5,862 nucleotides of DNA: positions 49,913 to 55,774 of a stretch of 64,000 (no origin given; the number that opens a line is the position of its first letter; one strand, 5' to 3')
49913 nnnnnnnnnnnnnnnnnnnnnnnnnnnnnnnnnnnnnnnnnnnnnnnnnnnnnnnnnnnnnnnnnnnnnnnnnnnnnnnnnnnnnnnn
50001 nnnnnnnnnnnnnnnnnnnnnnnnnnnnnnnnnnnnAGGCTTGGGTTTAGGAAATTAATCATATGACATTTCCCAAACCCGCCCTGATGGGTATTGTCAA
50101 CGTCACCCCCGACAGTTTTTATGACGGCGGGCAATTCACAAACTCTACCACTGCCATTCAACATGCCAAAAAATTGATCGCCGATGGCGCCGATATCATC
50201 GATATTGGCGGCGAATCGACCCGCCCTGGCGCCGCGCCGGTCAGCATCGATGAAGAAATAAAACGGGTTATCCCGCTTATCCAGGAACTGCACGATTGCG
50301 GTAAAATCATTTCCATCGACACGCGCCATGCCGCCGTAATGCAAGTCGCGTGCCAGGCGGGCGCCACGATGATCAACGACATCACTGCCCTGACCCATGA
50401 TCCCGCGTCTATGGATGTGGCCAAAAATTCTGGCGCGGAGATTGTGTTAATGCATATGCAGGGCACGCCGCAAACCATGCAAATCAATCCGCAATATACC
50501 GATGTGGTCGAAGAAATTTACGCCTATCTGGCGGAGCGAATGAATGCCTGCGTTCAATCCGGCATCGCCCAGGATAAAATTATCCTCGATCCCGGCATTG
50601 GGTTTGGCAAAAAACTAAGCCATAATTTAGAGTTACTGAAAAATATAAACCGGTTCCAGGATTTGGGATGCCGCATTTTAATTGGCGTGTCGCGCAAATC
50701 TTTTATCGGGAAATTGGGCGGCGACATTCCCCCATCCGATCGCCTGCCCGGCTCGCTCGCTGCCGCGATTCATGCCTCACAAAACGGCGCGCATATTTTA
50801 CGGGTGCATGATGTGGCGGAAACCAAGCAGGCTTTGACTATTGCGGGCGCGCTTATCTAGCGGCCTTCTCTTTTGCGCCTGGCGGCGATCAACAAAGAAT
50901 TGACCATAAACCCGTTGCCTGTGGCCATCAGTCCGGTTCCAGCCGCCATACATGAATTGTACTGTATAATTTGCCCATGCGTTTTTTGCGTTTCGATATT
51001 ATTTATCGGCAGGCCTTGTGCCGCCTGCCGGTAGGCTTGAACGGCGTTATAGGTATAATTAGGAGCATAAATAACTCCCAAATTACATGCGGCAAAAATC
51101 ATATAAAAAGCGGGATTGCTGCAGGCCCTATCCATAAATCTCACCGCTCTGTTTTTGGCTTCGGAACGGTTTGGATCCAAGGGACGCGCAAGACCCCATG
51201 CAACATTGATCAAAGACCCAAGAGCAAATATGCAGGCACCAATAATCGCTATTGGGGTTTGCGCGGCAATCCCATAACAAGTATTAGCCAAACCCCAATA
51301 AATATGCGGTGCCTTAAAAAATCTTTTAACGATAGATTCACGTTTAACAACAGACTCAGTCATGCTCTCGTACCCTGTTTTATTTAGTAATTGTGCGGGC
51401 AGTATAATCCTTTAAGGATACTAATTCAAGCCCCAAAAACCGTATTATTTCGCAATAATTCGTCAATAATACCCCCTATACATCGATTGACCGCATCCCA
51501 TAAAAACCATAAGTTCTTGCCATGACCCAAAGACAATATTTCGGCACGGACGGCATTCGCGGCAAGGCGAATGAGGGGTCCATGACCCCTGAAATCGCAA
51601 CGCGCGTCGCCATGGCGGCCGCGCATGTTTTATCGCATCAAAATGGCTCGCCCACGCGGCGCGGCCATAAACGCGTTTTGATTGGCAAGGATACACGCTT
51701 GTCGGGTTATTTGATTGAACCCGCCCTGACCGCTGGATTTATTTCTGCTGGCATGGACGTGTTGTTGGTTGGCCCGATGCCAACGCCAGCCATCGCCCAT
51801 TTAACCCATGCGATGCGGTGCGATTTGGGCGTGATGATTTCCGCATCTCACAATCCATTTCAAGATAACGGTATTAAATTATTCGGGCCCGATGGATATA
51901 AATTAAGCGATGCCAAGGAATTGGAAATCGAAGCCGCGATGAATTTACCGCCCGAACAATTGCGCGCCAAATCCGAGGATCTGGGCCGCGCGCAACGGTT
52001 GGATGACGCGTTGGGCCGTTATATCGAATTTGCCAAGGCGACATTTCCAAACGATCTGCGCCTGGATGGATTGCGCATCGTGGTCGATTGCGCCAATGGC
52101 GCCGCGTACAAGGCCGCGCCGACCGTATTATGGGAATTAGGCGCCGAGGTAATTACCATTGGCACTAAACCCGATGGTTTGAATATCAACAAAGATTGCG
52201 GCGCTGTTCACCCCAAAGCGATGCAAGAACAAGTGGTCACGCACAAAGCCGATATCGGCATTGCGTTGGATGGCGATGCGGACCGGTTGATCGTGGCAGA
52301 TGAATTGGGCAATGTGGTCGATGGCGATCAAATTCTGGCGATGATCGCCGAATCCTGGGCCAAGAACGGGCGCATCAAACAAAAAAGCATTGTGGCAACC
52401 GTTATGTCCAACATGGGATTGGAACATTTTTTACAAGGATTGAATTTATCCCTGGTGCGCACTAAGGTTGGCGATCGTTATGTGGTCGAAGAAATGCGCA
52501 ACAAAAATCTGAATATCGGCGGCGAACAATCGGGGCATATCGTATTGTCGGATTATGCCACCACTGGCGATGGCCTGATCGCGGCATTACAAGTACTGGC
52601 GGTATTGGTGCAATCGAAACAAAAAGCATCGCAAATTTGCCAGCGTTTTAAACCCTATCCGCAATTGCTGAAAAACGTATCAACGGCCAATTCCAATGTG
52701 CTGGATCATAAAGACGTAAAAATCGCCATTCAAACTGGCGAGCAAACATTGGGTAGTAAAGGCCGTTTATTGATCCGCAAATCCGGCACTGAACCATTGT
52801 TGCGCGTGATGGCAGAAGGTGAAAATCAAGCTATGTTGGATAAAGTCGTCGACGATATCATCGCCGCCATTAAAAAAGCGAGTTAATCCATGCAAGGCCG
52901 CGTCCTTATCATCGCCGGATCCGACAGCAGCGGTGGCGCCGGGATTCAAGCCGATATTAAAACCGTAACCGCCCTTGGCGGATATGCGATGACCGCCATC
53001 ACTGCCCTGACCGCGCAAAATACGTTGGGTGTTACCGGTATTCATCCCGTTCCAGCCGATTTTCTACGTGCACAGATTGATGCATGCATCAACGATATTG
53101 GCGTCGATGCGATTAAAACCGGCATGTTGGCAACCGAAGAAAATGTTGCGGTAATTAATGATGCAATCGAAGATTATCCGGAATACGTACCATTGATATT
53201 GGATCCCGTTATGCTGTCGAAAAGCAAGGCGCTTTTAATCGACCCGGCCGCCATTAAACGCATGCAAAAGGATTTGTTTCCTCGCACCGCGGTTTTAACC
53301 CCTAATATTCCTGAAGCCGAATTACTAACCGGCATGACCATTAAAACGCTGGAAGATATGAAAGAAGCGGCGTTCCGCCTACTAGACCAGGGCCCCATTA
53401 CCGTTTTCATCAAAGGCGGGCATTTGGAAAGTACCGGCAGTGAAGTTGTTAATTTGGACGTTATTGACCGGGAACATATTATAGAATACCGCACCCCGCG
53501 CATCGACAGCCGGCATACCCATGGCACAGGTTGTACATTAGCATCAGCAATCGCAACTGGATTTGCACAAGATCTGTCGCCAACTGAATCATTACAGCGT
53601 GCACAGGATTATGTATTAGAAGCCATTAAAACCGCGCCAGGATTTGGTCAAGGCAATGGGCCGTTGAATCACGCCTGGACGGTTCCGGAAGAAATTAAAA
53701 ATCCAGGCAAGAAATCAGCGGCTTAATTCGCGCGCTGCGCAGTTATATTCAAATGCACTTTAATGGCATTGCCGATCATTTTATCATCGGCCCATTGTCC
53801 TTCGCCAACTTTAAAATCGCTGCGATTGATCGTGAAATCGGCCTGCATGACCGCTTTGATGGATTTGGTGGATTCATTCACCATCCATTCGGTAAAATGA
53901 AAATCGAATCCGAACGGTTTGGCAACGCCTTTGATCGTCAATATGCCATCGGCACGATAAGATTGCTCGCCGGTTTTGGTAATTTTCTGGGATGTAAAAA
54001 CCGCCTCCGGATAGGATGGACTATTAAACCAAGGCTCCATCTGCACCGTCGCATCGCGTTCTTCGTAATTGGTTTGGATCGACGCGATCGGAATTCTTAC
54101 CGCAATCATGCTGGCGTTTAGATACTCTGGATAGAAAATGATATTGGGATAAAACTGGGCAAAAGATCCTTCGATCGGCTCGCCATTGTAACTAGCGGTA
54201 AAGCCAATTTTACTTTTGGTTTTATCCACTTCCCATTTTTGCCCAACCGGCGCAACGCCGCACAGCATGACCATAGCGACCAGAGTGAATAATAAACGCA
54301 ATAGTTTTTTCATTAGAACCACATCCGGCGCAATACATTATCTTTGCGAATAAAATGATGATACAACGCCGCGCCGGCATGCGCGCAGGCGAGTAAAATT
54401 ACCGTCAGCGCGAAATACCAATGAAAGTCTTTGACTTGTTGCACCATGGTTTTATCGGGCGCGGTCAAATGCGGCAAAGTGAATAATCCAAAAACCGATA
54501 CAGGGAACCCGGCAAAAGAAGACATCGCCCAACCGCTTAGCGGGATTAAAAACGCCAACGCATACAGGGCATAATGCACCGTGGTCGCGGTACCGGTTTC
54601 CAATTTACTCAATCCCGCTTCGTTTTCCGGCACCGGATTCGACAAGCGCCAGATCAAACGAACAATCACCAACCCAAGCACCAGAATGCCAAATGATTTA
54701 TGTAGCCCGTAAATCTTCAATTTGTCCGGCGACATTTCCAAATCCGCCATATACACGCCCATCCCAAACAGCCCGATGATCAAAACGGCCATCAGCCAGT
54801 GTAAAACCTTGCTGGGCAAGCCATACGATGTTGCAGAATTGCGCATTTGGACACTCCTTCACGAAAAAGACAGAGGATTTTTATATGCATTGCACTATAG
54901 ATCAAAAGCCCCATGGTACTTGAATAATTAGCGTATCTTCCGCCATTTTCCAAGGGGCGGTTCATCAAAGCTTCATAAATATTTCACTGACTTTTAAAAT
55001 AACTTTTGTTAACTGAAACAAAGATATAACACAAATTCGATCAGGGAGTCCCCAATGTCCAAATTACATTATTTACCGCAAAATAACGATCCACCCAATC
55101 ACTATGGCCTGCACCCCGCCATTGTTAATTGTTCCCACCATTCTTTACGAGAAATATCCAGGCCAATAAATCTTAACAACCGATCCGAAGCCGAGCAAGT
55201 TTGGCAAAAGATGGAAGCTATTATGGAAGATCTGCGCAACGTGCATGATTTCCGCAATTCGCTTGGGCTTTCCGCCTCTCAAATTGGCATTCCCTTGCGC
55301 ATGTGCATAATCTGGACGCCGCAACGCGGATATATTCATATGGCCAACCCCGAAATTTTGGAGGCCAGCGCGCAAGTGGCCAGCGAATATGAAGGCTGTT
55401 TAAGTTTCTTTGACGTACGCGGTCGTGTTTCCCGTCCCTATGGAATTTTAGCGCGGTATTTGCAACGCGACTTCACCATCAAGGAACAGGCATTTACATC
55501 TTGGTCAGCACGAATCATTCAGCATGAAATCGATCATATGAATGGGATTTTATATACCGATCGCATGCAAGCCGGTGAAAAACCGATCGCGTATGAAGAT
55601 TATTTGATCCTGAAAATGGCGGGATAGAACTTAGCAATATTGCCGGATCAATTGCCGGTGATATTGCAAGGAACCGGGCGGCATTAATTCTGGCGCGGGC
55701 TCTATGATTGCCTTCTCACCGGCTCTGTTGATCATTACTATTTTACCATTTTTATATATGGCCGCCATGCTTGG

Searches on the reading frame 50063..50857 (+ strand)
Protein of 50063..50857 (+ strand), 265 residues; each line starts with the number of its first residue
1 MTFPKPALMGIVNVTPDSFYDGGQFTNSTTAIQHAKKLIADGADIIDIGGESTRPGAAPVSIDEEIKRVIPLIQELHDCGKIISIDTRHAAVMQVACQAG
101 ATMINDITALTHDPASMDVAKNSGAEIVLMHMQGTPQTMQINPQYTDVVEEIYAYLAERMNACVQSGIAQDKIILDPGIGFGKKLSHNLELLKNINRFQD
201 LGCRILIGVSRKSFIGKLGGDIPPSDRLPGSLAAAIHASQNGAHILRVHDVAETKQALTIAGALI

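Call 33: search_protein_families(library=pfam, proteins=[window:50063-50857:+], max_evalue=0.001)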
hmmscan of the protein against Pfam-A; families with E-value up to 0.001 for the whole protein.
window:50063-50857:+ (265 aa): 1 family
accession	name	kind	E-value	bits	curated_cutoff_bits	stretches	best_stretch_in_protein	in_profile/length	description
PF00809.28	Pterin_bind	-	1.2e-89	300.6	25.5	1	9-249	1-244/244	Pterin binding enzyme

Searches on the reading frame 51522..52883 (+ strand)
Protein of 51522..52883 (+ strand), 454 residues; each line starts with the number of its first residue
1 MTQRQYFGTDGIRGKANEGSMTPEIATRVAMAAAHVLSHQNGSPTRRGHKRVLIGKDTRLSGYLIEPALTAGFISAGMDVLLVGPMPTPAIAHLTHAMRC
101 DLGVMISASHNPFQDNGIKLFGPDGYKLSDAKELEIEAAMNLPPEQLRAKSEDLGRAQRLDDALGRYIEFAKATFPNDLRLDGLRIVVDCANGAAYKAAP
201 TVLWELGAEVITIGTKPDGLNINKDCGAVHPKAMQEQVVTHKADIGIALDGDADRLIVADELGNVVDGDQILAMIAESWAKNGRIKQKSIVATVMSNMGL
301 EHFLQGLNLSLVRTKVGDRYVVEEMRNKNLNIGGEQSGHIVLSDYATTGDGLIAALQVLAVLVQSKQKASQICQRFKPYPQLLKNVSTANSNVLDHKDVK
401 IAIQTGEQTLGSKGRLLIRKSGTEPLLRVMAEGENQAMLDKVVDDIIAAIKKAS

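Call 13: find_encoding_contigs(protein=window:51522-52883:+, flank=10000, max_places=2)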
Protein window:51522-52883:+ (454 aa): no gene with exactly this product is on record in the collection.

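Call 33: search_protein_families(library=pfam, proteins=[window:51522-52883:+], max_evalue=0.001)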
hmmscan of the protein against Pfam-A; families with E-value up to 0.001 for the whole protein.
window:51522-52883:+ (454 aa): 4 families
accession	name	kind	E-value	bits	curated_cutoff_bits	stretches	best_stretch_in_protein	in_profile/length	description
PF02878.22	PGM_PMM_I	-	1.7e-44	151.3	22.5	1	4-141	1-132/138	Phosphoglucomutase/phosphomannomutase, alpha/beta/alpha domain I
PF02880.22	PGM_PMM_III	-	2.8e-38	131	20.7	1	267-379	1-115/115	Phosphoglucomutase/phosphomannomutase, alpha/beta/alpha domain III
PF02879.22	PGM_PMM_II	-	4.6e-17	62.9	29.3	1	166-263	2-103/103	Phosphoglucomutase/phosphomannomutase, alpha/beta/alpha domain II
PF00408.26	PGM_PMM_IV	-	5.5e-14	52.4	23.1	1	384-448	2-67/68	Phosphoglucomutase/phosphomannomutase, C-terminal domain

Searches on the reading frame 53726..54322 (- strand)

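Call 33: search_protein_families(library=pfam, proteins=[window:53726-54322:-], max_evalue=0.001)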
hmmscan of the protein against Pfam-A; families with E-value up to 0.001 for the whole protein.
window:53726-54322:- (199 aa): 1 family
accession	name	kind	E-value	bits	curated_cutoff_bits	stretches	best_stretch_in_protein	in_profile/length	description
PF04264.18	YceI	-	3.8e-30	105.7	23.7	1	30-195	1-150/150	YceI-like domain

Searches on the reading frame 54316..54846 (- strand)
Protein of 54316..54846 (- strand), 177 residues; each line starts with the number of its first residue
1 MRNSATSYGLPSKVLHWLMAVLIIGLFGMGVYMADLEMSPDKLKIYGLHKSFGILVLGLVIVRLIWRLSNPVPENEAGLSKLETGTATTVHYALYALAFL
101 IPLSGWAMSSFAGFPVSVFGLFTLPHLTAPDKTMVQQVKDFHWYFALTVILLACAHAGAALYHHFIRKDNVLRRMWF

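Call 33: search_protein_families(library=pfam, proteins=[window:54316-54846:-], max_evalue=0.001)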
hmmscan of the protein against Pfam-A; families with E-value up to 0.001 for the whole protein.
window:54316-54846:- (177 aa): 1 family
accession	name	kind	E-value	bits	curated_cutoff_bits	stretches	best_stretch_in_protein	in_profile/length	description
PF01292.26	Ni_hydr_CYTB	-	6.5e-33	114.4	30.1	1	8-176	2-177/179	Prokaryotic cytochrome b561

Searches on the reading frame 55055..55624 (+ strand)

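Call 33: search_protein_families(library=pfam, proteins=[window:55055-55624:+], max_evalue=0.001)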
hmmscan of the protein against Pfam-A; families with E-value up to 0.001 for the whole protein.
window:55055-55624:+ (190 aa): 1 family
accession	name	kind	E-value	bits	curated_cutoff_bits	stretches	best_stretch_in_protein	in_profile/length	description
PF01327.26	Pep_deformylase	-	1.3e-35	122.7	22.8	1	23-175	4-154/156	Polypeptide deformylase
